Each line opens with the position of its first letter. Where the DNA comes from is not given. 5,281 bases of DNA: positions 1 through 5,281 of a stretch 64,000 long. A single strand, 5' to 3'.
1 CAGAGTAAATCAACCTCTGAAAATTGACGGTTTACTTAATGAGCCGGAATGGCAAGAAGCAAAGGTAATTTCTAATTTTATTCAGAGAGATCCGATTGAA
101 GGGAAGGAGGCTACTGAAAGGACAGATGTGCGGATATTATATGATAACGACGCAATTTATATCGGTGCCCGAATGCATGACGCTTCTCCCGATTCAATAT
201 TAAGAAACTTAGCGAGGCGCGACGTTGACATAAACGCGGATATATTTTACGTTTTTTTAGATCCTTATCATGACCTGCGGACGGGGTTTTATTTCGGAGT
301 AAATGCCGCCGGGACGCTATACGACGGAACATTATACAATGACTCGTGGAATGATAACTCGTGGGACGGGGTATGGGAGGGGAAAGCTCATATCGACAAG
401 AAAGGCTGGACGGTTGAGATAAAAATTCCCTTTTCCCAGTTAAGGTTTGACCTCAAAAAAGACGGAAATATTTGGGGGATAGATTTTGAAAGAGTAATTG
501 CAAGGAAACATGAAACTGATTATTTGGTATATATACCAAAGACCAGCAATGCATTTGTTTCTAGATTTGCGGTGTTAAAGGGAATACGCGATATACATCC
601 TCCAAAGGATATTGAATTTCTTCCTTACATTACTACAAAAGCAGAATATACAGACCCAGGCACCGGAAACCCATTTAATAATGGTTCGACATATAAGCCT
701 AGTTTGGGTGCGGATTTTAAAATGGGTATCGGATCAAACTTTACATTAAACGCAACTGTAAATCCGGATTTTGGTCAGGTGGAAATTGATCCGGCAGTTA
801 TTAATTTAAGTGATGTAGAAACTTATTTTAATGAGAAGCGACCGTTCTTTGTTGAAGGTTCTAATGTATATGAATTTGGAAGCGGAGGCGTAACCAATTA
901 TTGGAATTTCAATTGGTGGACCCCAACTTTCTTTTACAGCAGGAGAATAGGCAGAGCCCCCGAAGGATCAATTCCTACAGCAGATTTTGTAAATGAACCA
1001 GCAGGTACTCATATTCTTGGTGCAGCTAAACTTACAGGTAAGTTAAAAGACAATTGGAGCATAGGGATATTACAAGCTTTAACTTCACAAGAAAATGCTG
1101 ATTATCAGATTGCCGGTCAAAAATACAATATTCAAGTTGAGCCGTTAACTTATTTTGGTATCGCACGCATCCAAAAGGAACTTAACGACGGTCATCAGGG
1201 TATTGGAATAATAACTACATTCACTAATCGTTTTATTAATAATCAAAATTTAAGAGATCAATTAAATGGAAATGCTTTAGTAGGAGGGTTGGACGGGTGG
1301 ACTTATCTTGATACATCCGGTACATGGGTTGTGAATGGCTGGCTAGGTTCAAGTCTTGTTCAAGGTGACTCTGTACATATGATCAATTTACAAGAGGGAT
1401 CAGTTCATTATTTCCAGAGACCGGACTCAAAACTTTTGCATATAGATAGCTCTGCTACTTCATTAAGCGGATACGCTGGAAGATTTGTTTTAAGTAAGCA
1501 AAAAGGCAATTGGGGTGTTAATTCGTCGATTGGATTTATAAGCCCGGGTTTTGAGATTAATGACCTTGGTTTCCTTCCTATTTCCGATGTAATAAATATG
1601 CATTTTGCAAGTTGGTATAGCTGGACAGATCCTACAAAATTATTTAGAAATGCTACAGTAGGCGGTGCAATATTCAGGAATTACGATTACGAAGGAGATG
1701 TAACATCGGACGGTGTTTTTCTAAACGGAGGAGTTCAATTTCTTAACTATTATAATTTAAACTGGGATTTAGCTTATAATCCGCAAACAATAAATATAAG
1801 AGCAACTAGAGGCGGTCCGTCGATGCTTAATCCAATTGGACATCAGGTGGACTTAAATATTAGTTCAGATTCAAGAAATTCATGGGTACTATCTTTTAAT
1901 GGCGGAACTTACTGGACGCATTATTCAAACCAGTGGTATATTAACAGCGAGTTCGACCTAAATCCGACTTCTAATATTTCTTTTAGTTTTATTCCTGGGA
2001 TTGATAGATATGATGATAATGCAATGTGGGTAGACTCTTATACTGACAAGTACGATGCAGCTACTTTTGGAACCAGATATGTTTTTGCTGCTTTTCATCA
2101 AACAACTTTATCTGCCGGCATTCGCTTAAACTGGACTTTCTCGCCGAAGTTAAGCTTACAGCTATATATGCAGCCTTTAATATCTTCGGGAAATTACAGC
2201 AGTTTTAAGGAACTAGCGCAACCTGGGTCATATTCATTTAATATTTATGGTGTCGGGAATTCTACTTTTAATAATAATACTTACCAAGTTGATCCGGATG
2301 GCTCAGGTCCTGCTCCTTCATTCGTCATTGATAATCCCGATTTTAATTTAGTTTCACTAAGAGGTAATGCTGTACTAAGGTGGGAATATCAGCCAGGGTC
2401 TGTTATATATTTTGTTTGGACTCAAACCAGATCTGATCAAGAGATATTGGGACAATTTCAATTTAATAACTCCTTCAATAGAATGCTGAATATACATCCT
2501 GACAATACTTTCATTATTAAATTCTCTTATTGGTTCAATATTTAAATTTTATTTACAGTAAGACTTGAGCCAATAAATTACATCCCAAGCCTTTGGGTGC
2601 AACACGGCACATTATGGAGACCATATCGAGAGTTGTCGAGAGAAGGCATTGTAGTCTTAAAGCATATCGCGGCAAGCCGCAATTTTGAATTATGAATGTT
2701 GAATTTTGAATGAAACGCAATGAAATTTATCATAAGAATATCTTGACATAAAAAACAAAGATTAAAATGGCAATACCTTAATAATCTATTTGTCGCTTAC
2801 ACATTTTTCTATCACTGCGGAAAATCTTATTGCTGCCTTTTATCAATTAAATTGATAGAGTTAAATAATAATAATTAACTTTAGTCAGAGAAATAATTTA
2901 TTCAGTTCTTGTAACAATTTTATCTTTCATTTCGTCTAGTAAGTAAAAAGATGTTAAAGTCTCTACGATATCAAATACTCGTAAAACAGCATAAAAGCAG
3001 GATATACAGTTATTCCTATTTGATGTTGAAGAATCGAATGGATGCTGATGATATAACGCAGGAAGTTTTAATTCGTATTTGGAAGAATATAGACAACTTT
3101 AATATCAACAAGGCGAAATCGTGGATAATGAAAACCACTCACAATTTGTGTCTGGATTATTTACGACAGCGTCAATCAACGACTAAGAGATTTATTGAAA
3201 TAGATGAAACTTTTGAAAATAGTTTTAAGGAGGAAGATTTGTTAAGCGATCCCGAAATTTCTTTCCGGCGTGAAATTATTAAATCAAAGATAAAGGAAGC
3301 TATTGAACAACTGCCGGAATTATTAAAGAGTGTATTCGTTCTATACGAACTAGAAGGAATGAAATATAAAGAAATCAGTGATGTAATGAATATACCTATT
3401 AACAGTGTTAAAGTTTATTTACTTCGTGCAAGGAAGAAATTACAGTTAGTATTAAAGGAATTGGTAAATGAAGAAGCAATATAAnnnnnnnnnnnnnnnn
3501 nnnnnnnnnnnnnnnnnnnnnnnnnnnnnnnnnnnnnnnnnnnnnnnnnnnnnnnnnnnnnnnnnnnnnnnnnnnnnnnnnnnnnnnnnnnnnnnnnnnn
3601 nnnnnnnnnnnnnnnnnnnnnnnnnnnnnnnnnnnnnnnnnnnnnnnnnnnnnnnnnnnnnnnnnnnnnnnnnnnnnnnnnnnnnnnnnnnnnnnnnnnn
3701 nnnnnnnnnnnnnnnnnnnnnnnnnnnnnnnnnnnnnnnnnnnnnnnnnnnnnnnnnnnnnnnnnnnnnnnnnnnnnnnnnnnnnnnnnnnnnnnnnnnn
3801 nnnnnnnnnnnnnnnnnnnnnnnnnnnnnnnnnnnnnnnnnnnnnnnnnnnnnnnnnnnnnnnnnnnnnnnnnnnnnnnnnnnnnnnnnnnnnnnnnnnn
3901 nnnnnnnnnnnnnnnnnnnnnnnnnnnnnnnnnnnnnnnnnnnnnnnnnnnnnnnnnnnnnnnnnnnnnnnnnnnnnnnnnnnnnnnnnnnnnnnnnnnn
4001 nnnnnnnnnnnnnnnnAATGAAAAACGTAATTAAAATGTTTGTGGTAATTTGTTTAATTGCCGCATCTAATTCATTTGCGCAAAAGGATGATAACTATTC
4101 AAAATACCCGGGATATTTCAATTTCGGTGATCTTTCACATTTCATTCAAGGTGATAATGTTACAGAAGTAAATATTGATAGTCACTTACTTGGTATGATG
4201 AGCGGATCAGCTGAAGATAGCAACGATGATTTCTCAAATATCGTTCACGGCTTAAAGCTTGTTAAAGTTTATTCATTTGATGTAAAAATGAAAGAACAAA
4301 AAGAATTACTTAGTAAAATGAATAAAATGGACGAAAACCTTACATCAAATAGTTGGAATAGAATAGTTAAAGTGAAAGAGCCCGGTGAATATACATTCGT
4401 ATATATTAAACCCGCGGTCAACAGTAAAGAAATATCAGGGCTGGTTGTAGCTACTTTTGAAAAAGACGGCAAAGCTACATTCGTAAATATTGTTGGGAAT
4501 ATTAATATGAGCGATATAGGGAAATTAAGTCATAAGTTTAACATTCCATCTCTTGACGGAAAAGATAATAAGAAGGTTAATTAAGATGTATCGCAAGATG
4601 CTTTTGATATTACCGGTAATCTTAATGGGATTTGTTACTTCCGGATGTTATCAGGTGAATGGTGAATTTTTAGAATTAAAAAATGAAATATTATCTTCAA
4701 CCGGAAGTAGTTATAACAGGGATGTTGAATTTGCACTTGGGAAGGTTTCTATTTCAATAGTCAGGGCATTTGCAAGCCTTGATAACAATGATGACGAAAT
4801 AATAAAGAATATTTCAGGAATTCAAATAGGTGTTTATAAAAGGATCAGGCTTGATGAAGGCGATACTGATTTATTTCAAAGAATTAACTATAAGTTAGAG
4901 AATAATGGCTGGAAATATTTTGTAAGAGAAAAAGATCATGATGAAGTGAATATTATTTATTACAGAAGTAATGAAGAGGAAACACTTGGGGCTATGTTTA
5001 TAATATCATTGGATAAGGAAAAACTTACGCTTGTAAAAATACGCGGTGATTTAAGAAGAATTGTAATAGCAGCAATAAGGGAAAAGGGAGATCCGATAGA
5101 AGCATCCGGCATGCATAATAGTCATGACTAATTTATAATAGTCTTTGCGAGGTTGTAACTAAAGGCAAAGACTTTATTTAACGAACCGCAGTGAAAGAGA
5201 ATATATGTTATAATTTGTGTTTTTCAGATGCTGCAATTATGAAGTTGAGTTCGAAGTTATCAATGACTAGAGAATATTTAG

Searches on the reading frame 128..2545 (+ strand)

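Call 67: search_protein_families(library=pfam, proteins=[window:128-2545:+], max_evalue=0.0001)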
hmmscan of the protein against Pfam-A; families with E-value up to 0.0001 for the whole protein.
window:128-2545:+ (805 aa): 1 family
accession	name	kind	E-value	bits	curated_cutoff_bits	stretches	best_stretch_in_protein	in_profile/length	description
PF19313.5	DUF5916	-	2.3e-60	205.4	22.6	1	158-803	1-563/572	Domain of unknown function (DUF5916)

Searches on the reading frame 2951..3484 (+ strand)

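Call 67: search_protein_families(library=pfam, proteins=[window:2951-3484:+], max_evalue=0.0001)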
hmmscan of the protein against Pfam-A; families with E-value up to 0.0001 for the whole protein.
window:2951-3484:+ (177 aa): 3 families
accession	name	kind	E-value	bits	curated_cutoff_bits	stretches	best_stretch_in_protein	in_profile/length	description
PF08281.18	Sigma70_r4_2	-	2.8e-18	65.7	25.7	1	113-164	3-54/54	Sigma-70, region 4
PF04542.20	Sigma70_r2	-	3.5e-18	65.6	24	1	10-76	1-70/71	Sigma-70 region 2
PF04545.22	Sigma70_r4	-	6.6e-07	29.2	24.1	1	117-165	1-49/50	Sigma-70, region 4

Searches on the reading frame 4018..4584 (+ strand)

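Call 67: search_protein_families(library=pfam, proteins=[window:4018-4584:+], max_evalue=0.0001)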
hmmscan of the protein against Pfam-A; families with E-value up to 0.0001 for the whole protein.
window:4018-4584:+ (188 aa): 1 family
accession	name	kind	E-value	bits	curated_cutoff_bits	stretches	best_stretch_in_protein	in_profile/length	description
PF14060.11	DUF4252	-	8.4e-20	71.6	23.9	1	44-170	3-125/125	Domain of unknown function (DUF4252)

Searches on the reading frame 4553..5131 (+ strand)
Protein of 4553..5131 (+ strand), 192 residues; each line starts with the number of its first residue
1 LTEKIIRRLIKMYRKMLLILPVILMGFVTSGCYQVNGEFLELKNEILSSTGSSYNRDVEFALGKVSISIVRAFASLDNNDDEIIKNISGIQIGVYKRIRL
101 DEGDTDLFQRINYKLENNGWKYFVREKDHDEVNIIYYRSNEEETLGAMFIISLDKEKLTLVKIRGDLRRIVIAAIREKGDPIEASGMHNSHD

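Call 67: search_protein_families(library=pfam, proteins=[window:4553-5131:+], max_evalue=0.0001)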
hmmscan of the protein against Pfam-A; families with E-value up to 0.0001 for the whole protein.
window:4553-5131:+ (192 aa): 1 family
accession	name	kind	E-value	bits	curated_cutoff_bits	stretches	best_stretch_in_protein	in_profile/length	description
PF14060.11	DUF4252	-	1.5e-08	35.3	23.9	1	67-172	17-122/125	Domain of unknown function (DUF4252)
